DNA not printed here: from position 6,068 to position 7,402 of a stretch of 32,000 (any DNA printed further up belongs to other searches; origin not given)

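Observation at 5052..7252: Secreted ricin-lectin + CHAP hydrolase followed by two orphan genes: candidate cell-wall-targeting effector locus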

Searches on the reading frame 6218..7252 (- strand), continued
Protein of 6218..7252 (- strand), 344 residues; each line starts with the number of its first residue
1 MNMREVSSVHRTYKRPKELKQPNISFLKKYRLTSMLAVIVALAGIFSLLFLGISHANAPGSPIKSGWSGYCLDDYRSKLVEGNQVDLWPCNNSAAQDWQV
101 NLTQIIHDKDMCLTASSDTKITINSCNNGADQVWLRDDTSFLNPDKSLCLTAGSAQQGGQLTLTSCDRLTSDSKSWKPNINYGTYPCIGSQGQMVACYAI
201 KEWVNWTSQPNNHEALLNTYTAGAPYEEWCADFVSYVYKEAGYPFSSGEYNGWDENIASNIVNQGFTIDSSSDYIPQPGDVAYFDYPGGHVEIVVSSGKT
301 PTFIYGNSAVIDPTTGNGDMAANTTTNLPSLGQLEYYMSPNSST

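Call 29: search_solved_structures(query=window:6218-7252:-, max_evalue=0.01, show_alignments=2)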
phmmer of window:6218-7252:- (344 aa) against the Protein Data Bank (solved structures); distinct sequences matched with E-value up to 0.01: 24.
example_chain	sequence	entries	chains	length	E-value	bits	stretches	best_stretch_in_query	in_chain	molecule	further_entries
4za3_B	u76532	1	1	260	1.8e-09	40.6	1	65-177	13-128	rRNA N-glycosidase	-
4z8s_B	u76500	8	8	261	1.9e-09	40.5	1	65-177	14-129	rRNA N-glycosidase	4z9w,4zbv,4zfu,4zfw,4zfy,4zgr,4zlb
1rzo_B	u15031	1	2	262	4.6e-09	39.3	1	66-181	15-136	Agglutinin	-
8tfl_B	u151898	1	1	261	5.3e-09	39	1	66-185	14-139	Ricin B chain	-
2aai_B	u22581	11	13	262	5.5e-09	39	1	66-185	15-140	RICIN (B CHAIN) | Ricin | Ricin B chain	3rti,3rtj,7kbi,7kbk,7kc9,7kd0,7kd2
1knl_A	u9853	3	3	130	3e-08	36.6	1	58-167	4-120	ENDO-1,4-BETA-XYLANASE A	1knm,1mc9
1isv_A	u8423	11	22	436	3.5e-08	36.4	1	58-168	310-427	endo-1,4-beta-D-xylanase | ENDO-1,4-BETA-XYLANASE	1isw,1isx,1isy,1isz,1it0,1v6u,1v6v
5gqd_A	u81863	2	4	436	3.7e-08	36.3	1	58-168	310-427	Beta-xylanase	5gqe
2d1z_A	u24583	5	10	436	3.7e-08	36.3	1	58-168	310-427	ENDO-1,4-BETA-D-XYLANASE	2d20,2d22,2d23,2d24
3a21_A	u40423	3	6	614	5.3e-08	35.8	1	60-176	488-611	Putative secreted alpha-galactosidase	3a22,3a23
1hwm_B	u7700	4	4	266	5.6e-08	35.7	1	65-176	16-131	EBULIN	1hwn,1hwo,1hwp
3c9z_A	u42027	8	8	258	3.6e-07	33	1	66-179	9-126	Agglutinin II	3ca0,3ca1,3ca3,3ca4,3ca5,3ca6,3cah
9tpf_B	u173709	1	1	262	1e-06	31.5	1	69-176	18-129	Lectin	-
9tpe_B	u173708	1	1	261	1.2e-06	31.3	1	69-176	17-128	Lectin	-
2vlc_A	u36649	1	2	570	1.3e-06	31.2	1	65-164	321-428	Ribosome-inactivating protein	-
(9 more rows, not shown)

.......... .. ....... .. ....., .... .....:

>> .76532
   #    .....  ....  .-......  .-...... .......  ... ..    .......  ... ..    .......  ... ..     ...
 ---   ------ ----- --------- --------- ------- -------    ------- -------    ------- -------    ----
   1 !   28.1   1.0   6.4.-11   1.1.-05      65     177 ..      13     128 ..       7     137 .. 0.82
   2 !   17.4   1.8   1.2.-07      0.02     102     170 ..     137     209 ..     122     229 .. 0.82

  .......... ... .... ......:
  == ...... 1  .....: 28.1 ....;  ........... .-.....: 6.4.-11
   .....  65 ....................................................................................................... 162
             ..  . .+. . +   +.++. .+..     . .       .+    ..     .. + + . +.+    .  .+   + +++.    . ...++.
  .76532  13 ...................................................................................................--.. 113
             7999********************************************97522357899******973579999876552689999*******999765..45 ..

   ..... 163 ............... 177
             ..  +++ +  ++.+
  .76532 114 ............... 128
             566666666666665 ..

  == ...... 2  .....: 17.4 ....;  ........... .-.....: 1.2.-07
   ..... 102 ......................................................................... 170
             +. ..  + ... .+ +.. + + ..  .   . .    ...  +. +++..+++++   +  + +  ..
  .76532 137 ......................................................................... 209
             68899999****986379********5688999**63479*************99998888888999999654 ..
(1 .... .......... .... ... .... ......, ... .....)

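Call 31: predict_structure(alignment_id=A1)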
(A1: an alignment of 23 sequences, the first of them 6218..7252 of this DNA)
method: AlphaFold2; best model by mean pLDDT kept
length: 344 residues; sequences in the alignment: 23
mean_pLDDT: 71.5   pTM: 0.71
mean pLDDT of the five models: 71.5, 68.2, 64.1, 63.0, 52.5
residues with pLDDT >= 90: 40; 70-90: 180; 50-70: 59; < 50: 65
segments of 3 or more residues with pLDDT < 50: 1-32, 50-59, 248-252, 287-292, 308-317
pLDDT, mean of each block of 10 residues (from residue 1): 32 37 36 65 68 39 80 81 89 88 89 93 91 86 90 85 83 75 87 87 83 77 63 82 70 61 78 77 60 58 57 47 73 72 48
secondary structure, 60 per line:
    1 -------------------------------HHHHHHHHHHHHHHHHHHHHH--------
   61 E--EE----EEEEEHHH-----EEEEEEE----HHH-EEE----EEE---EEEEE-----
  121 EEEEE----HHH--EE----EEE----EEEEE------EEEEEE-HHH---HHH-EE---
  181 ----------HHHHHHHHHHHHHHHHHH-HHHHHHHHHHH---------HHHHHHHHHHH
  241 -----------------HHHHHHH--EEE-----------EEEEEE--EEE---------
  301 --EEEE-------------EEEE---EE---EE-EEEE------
elements in order: H32-52 E70-74 E83-89 E98-100 E105-107 E111-115 E121-125 E141-143 E148-152 E159-164 H191-208 H210-220 H230-240 H258-264 E267-269 E281-286 E289-291 E303-306 E320-323 E335-338

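Call 34: fold_search(model_id=the predicted structure, library=pdb)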
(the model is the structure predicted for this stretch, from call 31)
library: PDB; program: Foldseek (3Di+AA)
matches with E <= 10: 408; with E <= 0.001: 128
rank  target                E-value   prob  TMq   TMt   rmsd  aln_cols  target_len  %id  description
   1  1knl                  1.3e-08  1.00  0.32  0.83   2.4       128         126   28  Streptomyces lividans Xylan Binding Domain cbm13 (released 2002-06-19)
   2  1knm_A                2.4e-08  1.00  0.32  0.80   2.6       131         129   28  Streptomyces lividans Xylan Binding Domain cbm13 in Complex with Lactose (released 2002-06-19)
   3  5gqe_A                6.2e-08  1.00  0.32  0.26   4.1       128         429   28  Crystal structure of michaelis complex of xylanase mutant (T82A, N127S, and E128H) from Streptomyces olivaceoviridis E (released 2017-08-09)
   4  1xyf_A                1.2e-07  1.00  0.32  0.26   3.8       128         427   28  ENDO-1,4-BETA-XYLANASE FROM STREPTOMYCES OLIVACEOVIRIDIS (released 2000-05-10)
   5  2d1z_A                1.3e-07  1.00  0.32  0.26   3.0       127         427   28  Crystal structure of catalytic-site mutant xylanase from Streptomyces olivaceoviridis E-86 (released 2006-10-10)
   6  1isv_A                1.4e-07  1.00  0.32  0.26   4.8       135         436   28  Crystal structure of xylanase from Streptomyces olivaceoviridis E-86 complexed with xylose (released 2002-02-20)
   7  5gqd_A                1.7e-07  1.00  0.32  0.26   3.0       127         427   28  Crystal structure of covalent glycosyl-enzyme intermediate of xylanase mutant (T82A, N127S, and E128H) from Streptomyc (released 2017-08-09)
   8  3a21_B                3.4e-07  1.00  0.32  0.18   2.3       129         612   30  Crystal Structure of Streptomyces avermitilis beta-L-Arabinopyranosidase (released 2009-07-14)
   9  3a21_A                9.1e-07  1.00  0.32  0.18   2.3       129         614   30  Crystal Structure of Streptomyces avermitilis beta-L-Arabinopyranosidase (released 2009-07-14)
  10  1pc8_B                1.1e-06  1.00  0.31  0.41   4.1       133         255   26  Crystal Structure of a novel form of mistletoe lectin from Himalayan Viscum album L. at 3.8A resolution (released 2004-06-22)
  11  8r8a_A                1.8e-06  1.00  0.31  0.78   2.8       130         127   23  Structure of the N-terminal domain of CMA in complex with N-acetyllactosamine (released 2023-12-27)
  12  7kbi_B                2.1e-06  1.00  0.32  0.42   3.4       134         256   28  Ricin bound to VHH antibody V5E1 (released 2021-08-04)
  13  7kbk_B                2.1e-06  1.00  0.30  0.40   5.5       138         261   27  Ricin bound to VHH antibody V6E11 (released 2021-08-04)
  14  4owj_A                2.1e-06  1.00  0.30  0.72   3.3       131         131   21  Crystal Structure of the Vibrio vulnificus Hemolysin/Cytolysin Beta-Trefoil Lectin (released 2014-05-28)
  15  4owj_F                2.3e-06  1.00  0.31  0.76   2.6       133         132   22  Crystal Structure of the Vibrio vulnificus Hemolysin/Cytolysin Beta-Trefoil Lectin (released 2014-05-28)
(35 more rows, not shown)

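Call 39: search_protein_families(library=pfam, proteins=[L040:11074-12600:+, L040:12583-13575:-, L016:11059-11967:-, L002:13432-15594:+, L066:11138-12919:+, L010:14196-15425:+, L040:13710-14480:+], max_evalue=0.01)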
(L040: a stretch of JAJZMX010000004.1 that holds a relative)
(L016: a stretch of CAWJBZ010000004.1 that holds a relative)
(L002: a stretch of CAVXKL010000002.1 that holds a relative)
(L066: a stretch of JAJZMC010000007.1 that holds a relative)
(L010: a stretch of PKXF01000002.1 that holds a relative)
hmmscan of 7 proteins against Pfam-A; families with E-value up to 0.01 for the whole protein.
L040:11074-12600:+ (508 aa): 0 families

L040:12583-13575:- (330 aa): 2 families
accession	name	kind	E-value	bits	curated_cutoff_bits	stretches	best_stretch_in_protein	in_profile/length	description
PF00535.33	Glycos_transf_2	-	8e-24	84.9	23.3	1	5-165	2-164/168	Glycosyl transferase family 2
PF13641.12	Glyco_tranf_2_3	-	7.4e-05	23.3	27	1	4-103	4-107/230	Glycosyltransferase like family 2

L016:11059-11967:- (302 aa): 1 family
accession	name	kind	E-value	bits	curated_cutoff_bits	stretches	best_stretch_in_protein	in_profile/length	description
PF03706.18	LPG_synthase_TM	-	2.3e-12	47.4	33.4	1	14-277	2-301/302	Lysylphosphatidylglycerol synthase TM region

L002:13432-15594:+ (720 aa): 9 families
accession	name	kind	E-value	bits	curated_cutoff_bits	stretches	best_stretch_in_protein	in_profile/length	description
PF01935.23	DUF87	-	9.3e-09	36.1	23.2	1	347-585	24-218/220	Helicase HerA, central domain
PF13401.12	AAA_22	-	1.3e-06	29.2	27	1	347-447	6-81/130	AAA domain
PF10412.15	TrwB_AAD_bind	-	2.4e-06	27.2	20.5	1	335-403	4-67/387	Type IV secretion-system coupling protein DNA-binding domain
PF01580.24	FtsK_SpoIIIE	-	3.4e-05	23.8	24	1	312-367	8-60/221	FtsK/SpoIIIE family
PF12696.13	TraG-D_C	-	0.00029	21.2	22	1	607-668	4-70/126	TraM recognition site of TraD and TraG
PF20720.3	nSTAND3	-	0.0022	18.1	27.2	1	345-416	16-82/155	Novel STAND NTPase 3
PF25199.1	nSTAND_NTPase5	-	0.0025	18.1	34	1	341-408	36-105/145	Novel STAND NTPase 5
PF13555.12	AAA_29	-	0.0044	17.2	27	1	348-363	24-39/61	P-loop containing region of AAA domain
PF12846.13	AAA_10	-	0.0087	15.6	27.5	0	345-424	20-83/362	AAA-like domain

L066:11138-12919:+ (593 aa): 2 families
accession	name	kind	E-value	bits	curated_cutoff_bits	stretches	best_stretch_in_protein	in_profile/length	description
PF13631.11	Cytochrom_B_N_2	-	6.6e-16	59.2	27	1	157-319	2-155/169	Cytochrome b(N-terminal)/b6/petB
PF00033.24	Cytochrome_B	-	0.00025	21.4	27.2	1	108-261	12-186/189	Cytochrome b/b6/petB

L010:14196-15425:+ (409 aa): 4 families
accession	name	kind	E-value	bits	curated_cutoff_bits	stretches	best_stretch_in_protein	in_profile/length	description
PF01370.27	Epimerase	-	4.1e-24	85.8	20.9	1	3-289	1-228/240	NAD dependent epimerase/dehydratase family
PF16363.11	GDP_Man_Dehyd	-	1.8e-15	57.7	27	1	4-321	1-268/332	GDP-mannose 4,6 dehydratase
PF02719.21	Polysacc_synt_2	-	3.9e-05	23.4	20.2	0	63-140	47-124/293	Polysaccharide biosynthesis protein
PF03721.20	UDPG_MGDP_dh_N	-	0.0073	16.3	27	0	1-39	1-37/187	UDP-glucose/GDP-mannose dehydrogenase family, NAD binding domain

L040:13710-14480:+ (256 aa): 0 families

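Call 80: search_dna_similar(query=window:6218-7252:-, collection=phages, mode=protein, max_rows=10, max_evalue=0.001)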
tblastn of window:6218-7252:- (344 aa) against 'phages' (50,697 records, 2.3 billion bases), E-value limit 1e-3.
No match.

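Call 81: search_dna_similar(query=window:6218-7252:-, collection=plasmids, mode=protein, max_rows=10, max_evalue=0.001)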
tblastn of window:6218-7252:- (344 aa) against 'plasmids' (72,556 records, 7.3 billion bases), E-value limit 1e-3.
Records with a match: 39; places in all: 43; records where one place covers at least 80% of the query: 0.
Best place of each record, by identity: <60% 39.
By first word of the organism name: Streptomyces 37; Kitasatospora 1; Nonomuraea 1.
By predicted mobility (MOB-suite, as given by PLSDB): non-mobilizable 33; mobilizable 6.
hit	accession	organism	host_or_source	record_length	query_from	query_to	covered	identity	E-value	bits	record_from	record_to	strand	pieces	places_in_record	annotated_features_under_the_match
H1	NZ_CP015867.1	Streptomyces parvulus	-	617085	65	218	45%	28.4%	4e-5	53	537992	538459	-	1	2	chitinase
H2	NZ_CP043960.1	Streptomyces tendae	microorganism,soil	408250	33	166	39%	31.0%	1e-4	51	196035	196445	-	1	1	ricin-type beta-trefoil lectin domain protein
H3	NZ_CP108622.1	Streptomyces xanthophaeus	-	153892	58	190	39%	30.6%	7e-5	52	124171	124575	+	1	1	ricin-type beta-trefoil lectin domain protein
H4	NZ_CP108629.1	Streptomyces xanthophaeus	-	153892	58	190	39%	30.6%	7e-5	52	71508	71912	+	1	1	ricin-type beta-trefoil lectin domain protein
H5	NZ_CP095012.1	Streptomyces sp. 2P-4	cell culture,mudflats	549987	50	190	41%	28.7%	8e-4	49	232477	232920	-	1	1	ricin-type beta-trefoil lectin domain protein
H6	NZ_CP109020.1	Streptomyces melanogenes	-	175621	44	194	44%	26.7%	1e-5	54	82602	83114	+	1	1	ricin-type beta-trefoil lectin domain protein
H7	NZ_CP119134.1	Streptomyces sp. FXJ1.172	cell culture,red soil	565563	30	166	40%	28.4%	7e-5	52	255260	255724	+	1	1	ThuA domain-containing protein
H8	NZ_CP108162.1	Streptomyces sp. NBC_00158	-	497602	63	186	36%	31.1%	5e-4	49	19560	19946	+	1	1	RICIN domain-containing protein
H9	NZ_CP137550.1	Streptomyces sp. N50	Selaginella tamariscina,cell ...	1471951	56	173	34%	32.1%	1e-3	49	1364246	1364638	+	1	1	record has no annotation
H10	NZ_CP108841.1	Streptomyces chartreusis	-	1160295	66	200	39%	28.0%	1e-6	58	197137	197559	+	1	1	none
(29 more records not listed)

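Call 87: find_related_loci(query=A1, collection=viral_contigs, flank=5000)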
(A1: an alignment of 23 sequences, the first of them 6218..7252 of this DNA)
Query A1 (344 aa) in viral_contigs; peptide patterns used: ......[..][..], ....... (x = any residue, [..] = any of these).
17 stretches matched a pattern, but none encodes a relative of the query by tblastn (E <= 1e-3).

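Call 89: search_protein_families(library=ncbifam, proteins=[L040:11074-12600:+, L040:12583-13575:-, L016:11059-11967:-, L002:13432-15594:+], max_evalue=0.01)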
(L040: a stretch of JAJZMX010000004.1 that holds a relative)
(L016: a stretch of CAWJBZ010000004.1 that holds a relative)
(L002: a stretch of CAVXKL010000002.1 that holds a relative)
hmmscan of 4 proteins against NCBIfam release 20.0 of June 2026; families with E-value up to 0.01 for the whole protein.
L040:11074-12600:+ (508 aa): 0 families

L040:12583-13575:- (330 aa): 18 families
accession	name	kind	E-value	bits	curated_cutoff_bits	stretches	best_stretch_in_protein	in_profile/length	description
TIGR04182.1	glyco_TIGR04182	equivalog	8.2e-31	107.5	325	1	3-296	2-283/293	S-layer glycoprotein N-glycosyltransferase AglJ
NF047588.1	GlcsyltransPgfSStrep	equivalog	8.8e-19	67.8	500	1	1-269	1-263/308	glycosyltransferase PgfS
NF041391.1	DPhHxTase_Halo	equivalog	1.5e-17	63.3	375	1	10-205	4-190/213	dolichyl-phosphate hexose transferase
NF058614.1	PPMAGASynPpgS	equivalog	5.8e-12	45.5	370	1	5-197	4-195/226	polyprenyl-phospho-N-acetylgalactosaminyl synthase PpgS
NF007986.1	PRK10714.1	equivalog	9.9e-10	37.9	529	1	2-164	7-168/316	undecaprenyl-phosphate 4-deoxy-4-formamido-L-arabinose transferase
NF007482.0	PRK10073.1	equivalog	8.4e-09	34.9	423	1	2-78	7-84/334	glycosyltransferase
TIGR03937.1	PgaC_IcaA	equivalog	2e-08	33.6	422.3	1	3-93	47-136/407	poly-beta-1,6-N-acetyl-D-glucosamine synthase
TIGR04283.1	glyco_like_mftF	equivalog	2.5e-08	33.8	182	1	4-98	2-88/221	TIGR04283 family arsenosugar biosynthesis glycosyltransferase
NF010496.0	PRK13915.1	equivalog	1.2e-07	31.1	262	1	3-108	33-143/307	glucosyl-3-phosphoglycerate synthase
NF041875.1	EPS_EpsD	equivalog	2.3e-06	27.2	370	1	4-123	2-120/325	exopolysaccharide biosynthesis glycosyltransferase EpsD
TIGR01556.1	rhamnosyltran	subfamily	8.5e-05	21.9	200.55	1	32-106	21-97/281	rhamnosyltransferase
NF038302.1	EPS_HpsE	equivalog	9.8e-05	21.5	300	1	2-54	2-55/307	hormogonium polysaccharide biosynthesis glycosyltransferase HpsE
TIGR03469.1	HpnB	hypoth_equivalog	0.00084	18.5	379.25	0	3-107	46-160/386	hopene-associated glycosyltransferase HpnB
NF050113.1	gal_furan_GlfT1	equivalog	0.0013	18.1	330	1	34-98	30-95/290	galactofuranosyltransferase GlfT1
NF041394.1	GtaseAglG_Halo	equivalog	0.0035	16.7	440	1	31-104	31-104/304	glucosyl-dolichyl phosphate glucuronosyltransferase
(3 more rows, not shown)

L016:11059-11967:- (302 aa): 1 family
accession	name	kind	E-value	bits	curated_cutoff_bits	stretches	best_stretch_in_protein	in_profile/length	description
NF033480.1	bifunc_MprF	equivalog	0.00017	20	600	1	11-292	10-304/841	bifunctional lysylphosphatidylglycerol flippase/synthetase MprF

L002:13432-15594:+ (720 aa): 16 families
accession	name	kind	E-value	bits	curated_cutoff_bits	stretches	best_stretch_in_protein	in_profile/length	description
TIGR03743.1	SXT_TraD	subfamily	1.6e-14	53.3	366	1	334-419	163-251/636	conjugative transfer system coupling protein TraD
NF053655.1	CedD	equivalog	2.5e-10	39.7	600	2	323-391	198-266/527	DNA-translocating ATPase CedD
NF033849.1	ser_rich_anae_1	subfamily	1.6e-06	25.8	650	1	622-676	1052-1102/1163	serine-rich protein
TIGR03754.1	conj_TOL_TraD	equivalog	2.5e-06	26.3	647.55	1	335-386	169-220/643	type IV conjugative transfer system coupling protein TraD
NF045973.1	conju_CD1115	equivalog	2.6e-05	23.3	250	0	342-421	20-97/442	VirD4-like conjugal transfer protein, CD1115 family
NF040937.1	HerA_Thermprot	equivalog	7.8e-05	21.3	800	1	337-394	131-188/487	DNA double-strand break repair helicase HerA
TIGR00929.1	VirB4_CagE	subfamily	0.00013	20.4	643.1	0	348-369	439-460/792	VirB4 family type IV secretion/conjugal transfer ATPase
NF040819.1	helicase_HerA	equivalog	0.00037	19.1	970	0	346-388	156-199/561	DNA double-strand break repair helicase HerA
TIGR03819.1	heli_sec_ATPase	hypoth_equivalog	0.00081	18.7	373.15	1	323-382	155-213/340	TadA family conjugal transfer-associated ATPase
NF041447.1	TrbC_conju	equivalog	0.00099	17.6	800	1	314-383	97-166/685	F-type conjugative transfer protein TrbC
NF042944.1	HerA_antiphage_2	equivalog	0.0013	17.6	850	0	625-675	460-509/576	anti-phage-associated helicase HerA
TIGR03420.1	DnaA_homol_Hda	equivalog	0.006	16.1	194.8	0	342-389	34-81/226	DnaA regulatory inactivator Hda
NF004066.1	PRK05580.1-3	equivalog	0.0067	14.7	813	0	163-391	82-316/788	primosomal protein N'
TIGR02324.1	CP_lyasePhnL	equivalog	0.0083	15.6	256.3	0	348-402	36-92/224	phosphonate C-P lyase system protein PhnL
TIGR02759.1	TraD_Ftype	equivalog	0.0083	14.9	521.35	0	339-392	169-222/566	type IV conjugative transfer system coupling protein TraD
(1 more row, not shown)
